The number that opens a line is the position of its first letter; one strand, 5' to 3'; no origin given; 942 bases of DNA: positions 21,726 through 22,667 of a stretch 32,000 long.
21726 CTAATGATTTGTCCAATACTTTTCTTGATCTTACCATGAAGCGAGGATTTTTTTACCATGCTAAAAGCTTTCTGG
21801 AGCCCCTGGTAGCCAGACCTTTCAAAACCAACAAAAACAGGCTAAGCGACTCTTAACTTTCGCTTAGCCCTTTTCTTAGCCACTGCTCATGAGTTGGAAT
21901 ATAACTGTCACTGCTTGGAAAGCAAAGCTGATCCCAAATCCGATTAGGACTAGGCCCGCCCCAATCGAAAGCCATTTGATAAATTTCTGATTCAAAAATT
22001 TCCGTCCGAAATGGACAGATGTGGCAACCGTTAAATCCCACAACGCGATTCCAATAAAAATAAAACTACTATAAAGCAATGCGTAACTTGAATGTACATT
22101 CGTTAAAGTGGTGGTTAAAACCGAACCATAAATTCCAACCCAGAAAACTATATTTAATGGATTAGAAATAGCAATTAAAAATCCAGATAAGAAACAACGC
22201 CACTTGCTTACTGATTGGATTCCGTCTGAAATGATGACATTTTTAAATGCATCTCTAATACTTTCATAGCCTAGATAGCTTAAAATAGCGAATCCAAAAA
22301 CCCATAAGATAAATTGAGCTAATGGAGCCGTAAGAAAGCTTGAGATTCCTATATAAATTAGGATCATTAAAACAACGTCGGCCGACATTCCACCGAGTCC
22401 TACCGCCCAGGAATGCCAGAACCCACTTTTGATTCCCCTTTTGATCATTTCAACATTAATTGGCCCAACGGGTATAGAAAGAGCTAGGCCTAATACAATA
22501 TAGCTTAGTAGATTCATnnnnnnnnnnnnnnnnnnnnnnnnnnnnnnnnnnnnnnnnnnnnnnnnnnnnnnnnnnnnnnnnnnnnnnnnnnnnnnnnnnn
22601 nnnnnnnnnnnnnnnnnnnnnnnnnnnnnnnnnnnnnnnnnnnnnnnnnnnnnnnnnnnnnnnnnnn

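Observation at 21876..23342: AT-rich two-gene cassette (YqcI/YcgG-family protein plus LysE exporter) inserted between zapA and pheT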

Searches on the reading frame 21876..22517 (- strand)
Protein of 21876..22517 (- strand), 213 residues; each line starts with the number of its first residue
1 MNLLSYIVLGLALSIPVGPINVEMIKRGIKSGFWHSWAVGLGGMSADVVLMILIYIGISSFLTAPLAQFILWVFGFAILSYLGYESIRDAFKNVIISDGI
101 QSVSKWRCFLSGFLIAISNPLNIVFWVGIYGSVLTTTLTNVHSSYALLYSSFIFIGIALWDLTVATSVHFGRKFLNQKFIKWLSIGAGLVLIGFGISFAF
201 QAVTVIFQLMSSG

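Call 4: search_protein_families(library=pfam, proteins=[window:21876-22517:-], max_evalue=0.01)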
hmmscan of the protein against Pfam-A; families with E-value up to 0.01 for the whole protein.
window:21876-22517:- (213 aa): 1 family
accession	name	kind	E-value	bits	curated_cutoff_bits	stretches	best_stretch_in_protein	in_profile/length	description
PF01810.24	LysE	-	1.1e-35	123.3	25.6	1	12-200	2-191/193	LysE type translocator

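Call 5: search_protein_families(library=ncbifam, proteins=[window:21876-22517:-], max_evalue=0.01)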
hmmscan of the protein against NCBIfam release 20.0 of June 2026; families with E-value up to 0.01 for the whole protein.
window:21876-22517:- (213 aa): 4 families
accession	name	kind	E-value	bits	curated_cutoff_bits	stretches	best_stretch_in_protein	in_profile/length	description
TIGR00949.1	2A76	subfamily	2e-11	43.9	183.95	1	24-197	9-184/185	homoserine/threonine efflux transporter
NF008201.0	PRK10958.1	equivalog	5.5e-10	39.1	165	1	2-200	9-209/212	leucine efflux protein LeuE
TIGR00948.1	2a75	equivalog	2e-07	31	213.65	1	13-161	1-153/177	L-lysine exporter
NF007812.0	PRK10520.1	equivalog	6e-05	22.7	209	1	4-157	7-159/206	homoserine/homoserine lactone efflux protein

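Call 33: find_homologous_proteins(query=window:21876-22517:-, max_evalue=1e-10)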
Query window:21876-22517:- (213 aa): 133 proteins with E <= 1e-10 among 643 candidates; the best 120 are listed.
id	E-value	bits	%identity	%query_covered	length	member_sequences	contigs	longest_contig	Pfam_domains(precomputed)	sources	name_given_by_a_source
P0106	2.4e-128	444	100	100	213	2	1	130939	PF01810.25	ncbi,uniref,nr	ncbi:LysE family translocator [Halalkalibacterium halodurans]|uniref:Lysine transporter LysE n=1 Tax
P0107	1.3e-95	337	72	99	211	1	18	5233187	PF02659.22,PF01810.25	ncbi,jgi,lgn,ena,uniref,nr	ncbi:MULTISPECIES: LysE family translocator [Bacillaceae]|uniref:Lysine transporter LysE n=2 Tax=Bac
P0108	2.9e-95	336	76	96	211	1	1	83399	PF01810.25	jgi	jgi:threonine/homoserine/homoserine lactone efflux protein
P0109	4.2e-95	336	72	99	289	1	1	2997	PF01810.25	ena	-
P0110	7.0e-95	335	72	99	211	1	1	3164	PF02659.22,PF01810.25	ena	-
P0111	8.2e-95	335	72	99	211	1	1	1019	PF02659.22,PF01810.25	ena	-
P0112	1.1e-94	334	72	99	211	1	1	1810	PF01810.25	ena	-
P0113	1.2e-94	334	74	95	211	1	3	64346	PF02659.22,PF01810.25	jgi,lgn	jgi:threonine/homoserine/homoserine lactone efflux protein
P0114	2.5e-94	333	72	99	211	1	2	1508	PF01810.25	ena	-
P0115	3.1e-94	333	75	95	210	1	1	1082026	PF02659.22,PF01810.25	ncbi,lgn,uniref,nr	ncbi:putative L-lysine exporter protein LysE2 [Bacillus methanolicus PB1]|uniref:Putative L-lysine e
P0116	6.9e-93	328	72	99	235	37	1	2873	PF01810.25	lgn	-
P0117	6.8e-92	325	73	95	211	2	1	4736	PF02659.22,PF01810.25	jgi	jgi:threonine/homoserine/homoserine lactone efflux protein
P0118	7.0e-92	325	70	99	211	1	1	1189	PF01810.25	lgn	-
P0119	7.7e-92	325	71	100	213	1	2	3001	PF01810.25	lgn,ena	-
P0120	8.1e-92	325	71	100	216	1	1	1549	PF01810.25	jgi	jgi:threonine/homoserine/homoserine lactone efflux protein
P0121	1.6e-86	308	70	99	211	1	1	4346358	PF01810.25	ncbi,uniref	ncbi:LysE family translocator [Rummeliibacillus pycnus]|uniref:LysE family translocator n=1 Tax=Rumm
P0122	3.7e-84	300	67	97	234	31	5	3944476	PF01810.25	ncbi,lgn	ncbi:UNVERIFIED_ORG: threonine/homoserine/homoserine lactone efflux protein [Heyndrickxia coagulans]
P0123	9.7e-76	272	63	96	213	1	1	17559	PF01810.25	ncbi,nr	ncbi:lysine transporter LysE [Alicyclobacillaceae bacterium I2511]|nr:lysine transporter LysE [Alicy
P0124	3.2e-75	271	62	92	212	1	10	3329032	PF01810.25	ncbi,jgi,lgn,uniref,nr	ncbi:lysine transporter LysE [Geobacillus sp. NFOSA3]|jgi:threonine/homoserine/homoserine lactone ef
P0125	5.2e-75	270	60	98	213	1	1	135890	PF01810.25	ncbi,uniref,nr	ncbi:LysE family translocator [Planococcus salinus]|uniref:Lysine transporter LysE n=1 Tax=Planococc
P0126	1.0e-74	269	62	92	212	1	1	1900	PF01810.25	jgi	jgi:threonine/homoserine/homoserine lactone efflux protein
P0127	1.4e-73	265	60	98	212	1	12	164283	PF01810.25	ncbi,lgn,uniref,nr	ncbi:LysE family translocator [Melghirimyces algeriensis]|uniref:Threonine/homoserine/homoserine lac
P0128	2.2e-73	265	61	98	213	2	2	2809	PF01810.25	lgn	-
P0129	3.7e-73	264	60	97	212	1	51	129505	PF01810.25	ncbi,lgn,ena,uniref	ncbi:threonine/homoserine/homoserine lactone efflux protein [Kroppenstedtia sanguinis]|uniref:LysE f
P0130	7.7e-73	263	60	96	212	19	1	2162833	PF01810.25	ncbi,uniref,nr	ncbi:LysE family translocator [Geobacillus thermodenitrificans]|uniref:LysE family translocator n=1 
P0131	8.4e-73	263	59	98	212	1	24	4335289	PF01810.25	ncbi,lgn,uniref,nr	ncbi:LysE family transporter [Bacillus subtilis]|uniref:LysE family transporter n=1 Tax=Bacillus sub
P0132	9.5e-73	263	62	96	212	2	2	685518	PF01810.25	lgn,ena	-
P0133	1.8e-72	262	63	88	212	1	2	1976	PF01810.25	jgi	jgi:threonine/homoserine/homoserine lactone efflux protein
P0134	3.4e-72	261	58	98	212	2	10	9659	PF01810.25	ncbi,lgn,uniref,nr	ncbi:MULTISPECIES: LysE family transporter [unclassified Bacillus (in: firmicutes)]|uniref:LysE fami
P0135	5.9e-72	260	59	98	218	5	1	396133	PF01810.25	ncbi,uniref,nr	ncbi:LysE family transporter [Planomicrobium sp. Y74]|uniref:LysE family translocator n=1 Tax=Planom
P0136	1.0e-71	259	59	97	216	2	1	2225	PF01810.25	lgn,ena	-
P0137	1.3e-71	259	58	98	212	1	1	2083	PF01810.25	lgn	-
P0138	3.8e-71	257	57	98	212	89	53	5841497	PF01810.25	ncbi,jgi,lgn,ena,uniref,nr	ncbi:lysine transporter LysE [Bacillus pseudomycoides]|uniref:Lysine transporter LysE n=1 Tax=Bacill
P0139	5.7e-71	257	58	98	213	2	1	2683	PF01810.25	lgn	-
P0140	5.9e-71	257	60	98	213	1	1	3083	PF01810.25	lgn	-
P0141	1.9e-70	255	57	96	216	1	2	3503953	PF01810.25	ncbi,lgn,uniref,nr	ncbi:LysE family translocator [Natrinema pallidum]|uniref:Lysine transporter LysE n=1 Tax=Natrinema 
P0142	8.3e-70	253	59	96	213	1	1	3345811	PF01810.25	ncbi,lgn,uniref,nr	ncbi:LysE family transporter [Kroppenstedtia pulmonis]|uniref:LysE family transporter n=1 Tax=Kroppe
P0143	1.8e-69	252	56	98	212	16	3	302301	PF01810.25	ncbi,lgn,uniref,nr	ncbi:LysE family transporter [Bacillus pfraonensis]|uniref:LysE family translocator n=1 Tax=Bacillus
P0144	3.1e-69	251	57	95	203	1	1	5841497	PF01810.25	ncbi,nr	ncbi:Lysine exporter protein (LYSE/YGGA) [Bacillus pseudomycoides]|nr:Lysine exporter protein (LYSE/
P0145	4.4e-69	251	57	97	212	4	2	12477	PF01810.25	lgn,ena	-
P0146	5.6e-69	250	56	98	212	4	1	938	PF01810.25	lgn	-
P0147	8.5e-69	250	57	94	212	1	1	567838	PF01810.25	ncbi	ncbi:LysE family transporter [Bacillus sp. C1]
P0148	2.0e-68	248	59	99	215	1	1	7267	PF01810.25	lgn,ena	-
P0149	3.8e-68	248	57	99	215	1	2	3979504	PF01810.25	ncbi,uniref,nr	ncbi:LysE family transporter [Planococcus shenhongbingii]|uniref:LysE family transporter n=1 Tax=Pla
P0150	3.9e-68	247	54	98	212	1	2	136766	PF01810.25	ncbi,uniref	ncbi:LysE family transporter [Bacillus cytotoxicus]|uniref:LysE family transporter n=1 Tax=Bacillus 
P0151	5.3e-68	247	58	95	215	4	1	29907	PF01810.25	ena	-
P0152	7.2e-68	247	54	98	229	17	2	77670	PF01810.25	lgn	-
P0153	1.0e-67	246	54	98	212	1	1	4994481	PF01810.25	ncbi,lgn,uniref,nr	ncbi:LysE family transporter [Bacillus sp. DX4.1]|uniref:LysE family translocator n=1 Tax=Bacillus s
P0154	1.1e-67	246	67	79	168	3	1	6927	PF02659.22,PF01810.25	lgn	-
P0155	1.2e-67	246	56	98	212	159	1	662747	PF01810.25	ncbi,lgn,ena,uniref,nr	ncbi:LysE family transporter [Bacillus cereus group sp. BfR-BA-01119]|uniref:LysE family translocato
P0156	2.4e-67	245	58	93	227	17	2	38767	PF01810.25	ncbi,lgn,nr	ncbi:hypothetical protein SRABI82_05571 [Priestia megaterium]|nr:hypothetical protein SRABI82_05571 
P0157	1.7e-66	242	55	95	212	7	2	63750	PF01810.25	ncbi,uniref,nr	ncbi:lysine transporter LysE [Bacillus pseudomycoides]|uniref:LysE family translocator n=1 Tax=Bacil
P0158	2.7e-66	241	58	99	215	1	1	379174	PF01810.25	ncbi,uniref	ncbi:LysE family translocator [Planococcus sp. 1R117A]|uniref:LysE family translocator n=1 Tax=Plano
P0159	4.1e-66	241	57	98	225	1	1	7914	PF01810.25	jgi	jgi:threonine/homoserine/homoserine lactone efflux protein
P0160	9.9e-66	240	58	94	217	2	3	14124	PF01810.25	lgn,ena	-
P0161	1.2e-65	239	55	98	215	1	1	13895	PF01810.25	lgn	-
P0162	6.0e-65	237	56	97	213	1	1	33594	PF01810.25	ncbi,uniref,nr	ncbi:LysE family translocator [Planococcus sp. CAU13]|uniref:LysE family translocator n=1 Tax=Planoc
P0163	7.3e-65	237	54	97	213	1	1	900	PF01810.25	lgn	-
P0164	1.0e-64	236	56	96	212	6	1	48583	PF01810.25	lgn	-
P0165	3.1e-64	235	50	97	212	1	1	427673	PF01810.25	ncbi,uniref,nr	ncbi:LysE family transporter [Gracilibacillus sp. S3-1-1]|uniref:LysE family transporter n=1 Tax=Gra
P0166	7.3e-64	233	55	98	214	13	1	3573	PF01810.25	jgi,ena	-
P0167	9.7e-64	233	53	98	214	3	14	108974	PF01810.25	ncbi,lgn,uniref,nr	ncbi:LysE family transporter [Priestia megaterium]|uniref:LysE family transporter n=1 Tax=Priestia m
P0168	9.7e-64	233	53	97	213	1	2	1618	PF01810.25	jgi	jgi:threonine/homoserine/homoserine lactone efflux protein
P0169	2.7e-63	232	55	98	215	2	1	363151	PF01810.25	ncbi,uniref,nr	ncbi:LysE family transporter [Planococcus sp. N028]|uniref:LysE family transporter n=1 Tax=Planococc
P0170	4.8e-63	231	55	98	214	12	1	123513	PF01810.25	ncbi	ncbi:LysE family translocator (plasmid) [Bacillus sp. JZ8]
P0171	5.4e-63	231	55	98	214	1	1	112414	PF01810.25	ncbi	ncbi:LysE family translocator [Priestia endophytica]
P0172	3.4e-62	228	52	98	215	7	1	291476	PF01810.25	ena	-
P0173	2.5e-60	222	55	93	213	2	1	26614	PF01810.25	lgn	-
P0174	3.5e-60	221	56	96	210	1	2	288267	PF01810.25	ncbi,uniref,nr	ncbi:lysine transporter LysE [Virgibacillus profundi]|uniref:Lysine transporter LysE n=1 Tax=Virgiba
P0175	4.1e-60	221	54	93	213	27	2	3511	PF01810.25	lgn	-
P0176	5.4e-60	221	52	94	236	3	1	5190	PF01810.25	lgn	-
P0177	6.9e-60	221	50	94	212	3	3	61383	PF01810.25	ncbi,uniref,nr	ncbi:LysE family transporter [Gracilibacillus thailandensis]|uniref:Lysine transporter LysE n=1 Tax=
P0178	1.4e-59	220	54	96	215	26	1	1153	PF01810.25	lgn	-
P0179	3.1e-57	212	50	97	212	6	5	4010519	PF01810.25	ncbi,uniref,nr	ncbi:amino acid transporter [Oceanobacillus sp. E9]|uniref:Amino acid efflux protein YcgF n=1 Tax=Oc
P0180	5.9e-57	211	51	93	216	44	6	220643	PF01810.25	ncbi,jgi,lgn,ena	-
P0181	3.2e-56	209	50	97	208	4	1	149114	PF01810.25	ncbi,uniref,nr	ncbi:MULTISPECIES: LysE family translocator [Clostridia]|uniref:LysE family translocator n=1 Tax=Clo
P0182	4.2e-56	208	47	95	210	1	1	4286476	PF01810.25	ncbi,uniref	ncbi:LysE family transporter [Bacillus manliponensis]|uniref:LysE family transporter n=1 Tax=Bacillu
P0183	1.1e-55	207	46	95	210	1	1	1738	PF01810.25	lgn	-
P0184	4.5e-55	205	46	95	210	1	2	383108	PF01810.25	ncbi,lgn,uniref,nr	ncbi:amino acid transporter [Bacillus manliponensis]|uniref:Amino acid transporter n=1 Tax=Bacillus 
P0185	1.4e-54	203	51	95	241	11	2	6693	PF01810.25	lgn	-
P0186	2.3e-54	202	50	97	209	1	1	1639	PF01810.25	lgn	-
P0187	2.6e-54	202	51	97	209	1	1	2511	PF01810.25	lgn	-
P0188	7.3e-54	201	48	96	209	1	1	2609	PF01810.25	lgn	-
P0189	2.2e-53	199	47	97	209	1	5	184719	PF01810.25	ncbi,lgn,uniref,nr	ncbi:amino acid transporter [Bacillus nakamurai]|uniref:Amino acid transporter n=1 Tax=Bacillus naka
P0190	3.0e-53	199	49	97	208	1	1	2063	PF01810.25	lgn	-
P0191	4.1e-53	198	47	94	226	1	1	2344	PF01810.25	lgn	-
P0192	4.7e-53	198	50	95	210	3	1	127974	PF01810.25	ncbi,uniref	ncbi:LysE family transporter [Oceanobacillus kapialis]|uniref:LysE family transporter n=1 Tax=Oceano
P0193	1.0e-52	197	49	95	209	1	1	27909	PF01810.25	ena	-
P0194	1.2e-52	197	55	84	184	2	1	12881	PF01810.25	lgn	-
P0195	3.1e-52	196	48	97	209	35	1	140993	PF01810.25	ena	-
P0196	3.3e-52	195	49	93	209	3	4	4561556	PF01810.25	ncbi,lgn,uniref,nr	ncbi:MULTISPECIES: LysE family translocator [Virgibacillus]|uniref:LysE family translocator n=1 Tax=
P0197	4.5e-52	195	49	98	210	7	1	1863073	PF01810.25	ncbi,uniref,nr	ncbi:LysE family translocator [Oceanobacillus manasiensis]|uniref:LysE family translocator n=1 Tax=O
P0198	8.1e-52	194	46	97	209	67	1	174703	PF01810.25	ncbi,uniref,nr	ncbi:LysE family translocator [Bacillus velezensis]|uniref:LysE family translocator n=1 Tax=Bacillus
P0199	1.4e-51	193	47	97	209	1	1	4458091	PF01810.25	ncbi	ncbi:LysE family transporter [Lysinibacillus sphaericus]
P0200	2.3e-51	193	47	96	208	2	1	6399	PF01810.25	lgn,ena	-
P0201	3.5e-51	192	47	96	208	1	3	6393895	PF01810.25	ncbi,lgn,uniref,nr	ncbi:LysE family transporter [Paenibacillus barcinonensis]|uniref:LysE family transporter n=1 Tax=Pa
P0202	6.4e-51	191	48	95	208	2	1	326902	PF01810.25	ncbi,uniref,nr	ncbi:amino acid transporter [Paenibacillus marchantiophytorum]|uniref:Amino acid transporter n=1 Tax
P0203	1.3e-50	190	48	96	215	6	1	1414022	PF01810.25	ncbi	-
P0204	2.0e-50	190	47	95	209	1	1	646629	PF01810.25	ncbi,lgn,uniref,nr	ncbi:LysE family transporter [Bacillus sp. JCM 19034]|uniref:LysE family transporter n=1 Tax=Bacillu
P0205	2.9e-50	189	46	96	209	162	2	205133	PF01810.25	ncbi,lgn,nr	ncbi:LysE family translocator [Bacillus subtilis]|nr:LysE family translocator [Bacillus subtilis]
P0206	3.7e-50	189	47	95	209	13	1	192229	PF01810.25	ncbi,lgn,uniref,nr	ncbi:amino acid transporter [[Bacillus] enclensis]|uniref:Threonine/homoserine/homoserine lactone ef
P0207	1.0e-49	187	48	96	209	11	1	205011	PF01810.25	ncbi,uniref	ncbi:LysE family transporter [Rossellomorea sp. LJF3]|uniref:LysE family transporter n=1 Tax=Rossell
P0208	8.0e-49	184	46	95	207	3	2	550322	PF01810.25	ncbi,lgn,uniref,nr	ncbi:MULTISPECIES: LysE family transporter [Halobacillus]|uniref:LysE family transporter n=1 Tax=Hal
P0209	8.6e-49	184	47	97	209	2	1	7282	PF01810.25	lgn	-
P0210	2.1e-48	183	47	92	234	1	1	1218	PF01810.25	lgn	-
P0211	2.6e-48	183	46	96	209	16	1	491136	PF01810.25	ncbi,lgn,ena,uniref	ncbi:LysE family transporter [Rossellomorea sp. NPDC071047]|uniref:LysE family transporter n=1 Tax=R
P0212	3.1e-48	182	43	95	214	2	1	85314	PF01810.25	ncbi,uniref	ncbi:LysE family transporter [Halobacillus rhizosphaerae]|uniref:LysE family translocator n=1 Tax=Ha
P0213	6.3e-48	181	45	93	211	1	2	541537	PF01810.25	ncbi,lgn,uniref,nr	ncbi:LysE family transporter [Metabacillus iocasae]|uniref:Threonine/homoserine/homoserine lactone e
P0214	1.1e-47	181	47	94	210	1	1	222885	PF01810.25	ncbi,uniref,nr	ncbi:LysE family translocator [Lentibacillus saliphilus]|uniref:LysE family translocator n=1 Tax=Len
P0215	1.4e-47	180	45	96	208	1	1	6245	PF01810.25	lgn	-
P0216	2.8e-46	176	58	70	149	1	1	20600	PF01810.25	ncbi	ncbi:lysine transporter LysE, partial [Geobacillus sp. 44C]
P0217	3.9e-44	169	56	66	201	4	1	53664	PF01810.25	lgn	-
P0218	6.4e-43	165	44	95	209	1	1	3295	PF01810.25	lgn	-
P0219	6.7e-43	165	40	97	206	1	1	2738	PF01810.25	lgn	-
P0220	2.9e-42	163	44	91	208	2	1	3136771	PF01810.25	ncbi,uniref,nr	ncbi:LysE family translocator [Mangrovibacillus cuniculi]|uniref:LysE family translocator n=1 Tax=Ma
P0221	5.7e-42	162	43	96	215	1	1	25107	PF01810.25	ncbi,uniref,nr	ncbi:LysE family transporter [Bacillaceae bacterium SIJ1]|uniref:LysE family translocator n=1 Tax=Li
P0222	1.1e-41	161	59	62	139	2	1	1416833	PF01810.25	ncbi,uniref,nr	ncbi:LysE family translocator [Geobacillus icigianus]|uniref:LysE family translocator n=1 Tax=Geobac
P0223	1.7e-41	160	45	94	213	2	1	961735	PF01810.25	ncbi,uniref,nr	ncbi:LysE family transporter [Halobacillus sp. KCTC 3957]|uniref:LysE family transporter n=1 Tax=Hal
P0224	2.8e-41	160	41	96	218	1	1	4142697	PF01810.25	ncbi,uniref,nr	ncbi:LysE family translocator [Halobacillus mangrovi]|uniref:Amino acid transporter n=1 Tax=Halobaci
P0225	3.0e-40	156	54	69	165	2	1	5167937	PF01810.25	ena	-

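Call 34: find_encoding_contigs(protein=P0205, flank=4000, max_places=3)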
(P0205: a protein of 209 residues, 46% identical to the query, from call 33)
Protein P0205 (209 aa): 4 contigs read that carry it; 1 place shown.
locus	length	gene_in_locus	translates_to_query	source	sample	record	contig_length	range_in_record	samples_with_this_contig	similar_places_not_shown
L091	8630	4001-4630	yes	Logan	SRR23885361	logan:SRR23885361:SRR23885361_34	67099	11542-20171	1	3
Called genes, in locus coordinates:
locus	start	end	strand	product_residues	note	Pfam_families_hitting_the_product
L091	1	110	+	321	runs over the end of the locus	PF00056:Ldh_1_N, PF02866:Ldh_1_C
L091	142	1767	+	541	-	PF02652:Lactate_perm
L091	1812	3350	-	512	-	PF06609:TRI12, PF00083:Sugar_tr, PF07690:MFS_1, PF00083:Sugar_tr (weak)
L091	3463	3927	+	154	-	PF01047:MarR, PF13601:HTH_34 (weak), PF12802:MarR_2, PF13412:HTH_24 (weak)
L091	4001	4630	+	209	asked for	PF01810:LysE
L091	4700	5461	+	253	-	PF08892:YqcI_YcgG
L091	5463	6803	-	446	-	PF03845:Spore_permease, PF13520:AA_permease_2, PF00324:AA_permease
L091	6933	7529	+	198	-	PF09347:DUF1989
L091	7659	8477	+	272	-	PF02540:NAD_synthase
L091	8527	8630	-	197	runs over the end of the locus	PF13238:AAA_18 (weak), PF13671:AAA_33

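Call 35: find_encoding_contigs(protein=P0107, flank=5000, max_places=5)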
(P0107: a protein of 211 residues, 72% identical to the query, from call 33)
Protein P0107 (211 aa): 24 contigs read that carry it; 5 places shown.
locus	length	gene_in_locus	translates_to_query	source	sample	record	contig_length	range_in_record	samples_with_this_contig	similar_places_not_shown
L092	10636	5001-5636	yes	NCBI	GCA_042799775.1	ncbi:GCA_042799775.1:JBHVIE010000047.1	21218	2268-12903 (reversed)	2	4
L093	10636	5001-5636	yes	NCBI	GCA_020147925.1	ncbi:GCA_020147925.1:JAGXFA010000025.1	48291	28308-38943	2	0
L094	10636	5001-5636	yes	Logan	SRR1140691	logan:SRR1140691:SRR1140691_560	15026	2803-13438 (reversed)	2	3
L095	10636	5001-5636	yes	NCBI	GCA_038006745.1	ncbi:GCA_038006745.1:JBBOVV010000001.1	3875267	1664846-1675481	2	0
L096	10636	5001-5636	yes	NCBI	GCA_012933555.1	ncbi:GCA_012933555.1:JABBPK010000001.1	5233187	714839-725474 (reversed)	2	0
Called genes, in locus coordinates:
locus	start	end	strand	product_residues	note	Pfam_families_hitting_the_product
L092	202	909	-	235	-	PF00589:Phage_integrase, PF22823:MrpR_C_cat (weak)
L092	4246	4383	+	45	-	-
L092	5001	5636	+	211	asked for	PF01810:LysE, PF02659:Mntp (faint)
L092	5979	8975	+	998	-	PF13700:DUF4158, PF01526:DDE_Tnp_Tn3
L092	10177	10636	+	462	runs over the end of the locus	PF13565:HTH_32 (weak), PF00665:rve, PF09299:Mu-transpos_C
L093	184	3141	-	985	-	PF13700:DUF4158, PF01526:DDE_Tnp_Tn3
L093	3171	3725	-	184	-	PF00239:Resolvase, PF02796:HTH_7, PF13384:HTH_23 (weak)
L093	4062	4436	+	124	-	PF12867:DinB_2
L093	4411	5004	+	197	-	PF08892:YqcI_YcgG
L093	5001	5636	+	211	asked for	PF01810:LysE, PF02659:Mntp (faint)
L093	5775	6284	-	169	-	PF13527:Acetyltransf_9 (weak), PF12746:GNAT_acetyltran (weak), PF00583:Acetyltransf_1, PF13673:Acetyltransf_10, PF13508:Acetyltransf_7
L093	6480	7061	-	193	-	PF18306:LDcluster4, PF03641:Lysine_decarbox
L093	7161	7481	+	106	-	PF03819:MazG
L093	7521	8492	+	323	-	PF01966:HD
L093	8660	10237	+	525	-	PF05598:DUF772, PF01609:DDE_Tnp_1, PF13751:DDE_Tnp_1_6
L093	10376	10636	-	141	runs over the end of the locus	PF11969:DcpS_C (weak), PF01230:HIT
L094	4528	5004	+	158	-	PF08892:YqcI_YcgG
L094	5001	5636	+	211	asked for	PF01810:LysE, PF02659:Mntp (faint)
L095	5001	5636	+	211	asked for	PF01810:LysE, PF02659:Mntp (faint)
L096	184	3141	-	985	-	PF13700:DUF4158, PF01526:DDE_Tnp_Tn3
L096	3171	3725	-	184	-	PF00239:Resolvase, PF02796:HTH_7, PF13384:HTH_23 (weak)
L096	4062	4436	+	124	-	PF12867:DinB_2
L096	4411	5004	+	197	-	PF08892:YqcI_YcgG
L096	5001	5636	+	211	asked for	PF01810:LysE, PF02659:Mntp (faint)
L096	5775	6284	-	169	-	PF13527:Acetyltransf_9 (weak), PF12746:GNAT_acetyltran (weak), PF00583:Acetyltransf_1, PF13673:Acetyltransf_10, PF13508:Acetyltransf_7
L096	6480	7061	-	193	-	PF18306:LDcluster4, PF03641:Lysine_decarbox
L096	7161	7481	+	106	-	PF03819:MazG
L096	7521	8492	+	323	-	PF01966:HD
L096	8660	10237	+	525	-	PF05598:DUF772, PF01609:DDE_Tnp_1, PF13751:DDE_Tnp_1_6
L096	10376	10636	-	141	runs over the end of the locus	PF11969:DcpS_C (weak), PF01230:HIT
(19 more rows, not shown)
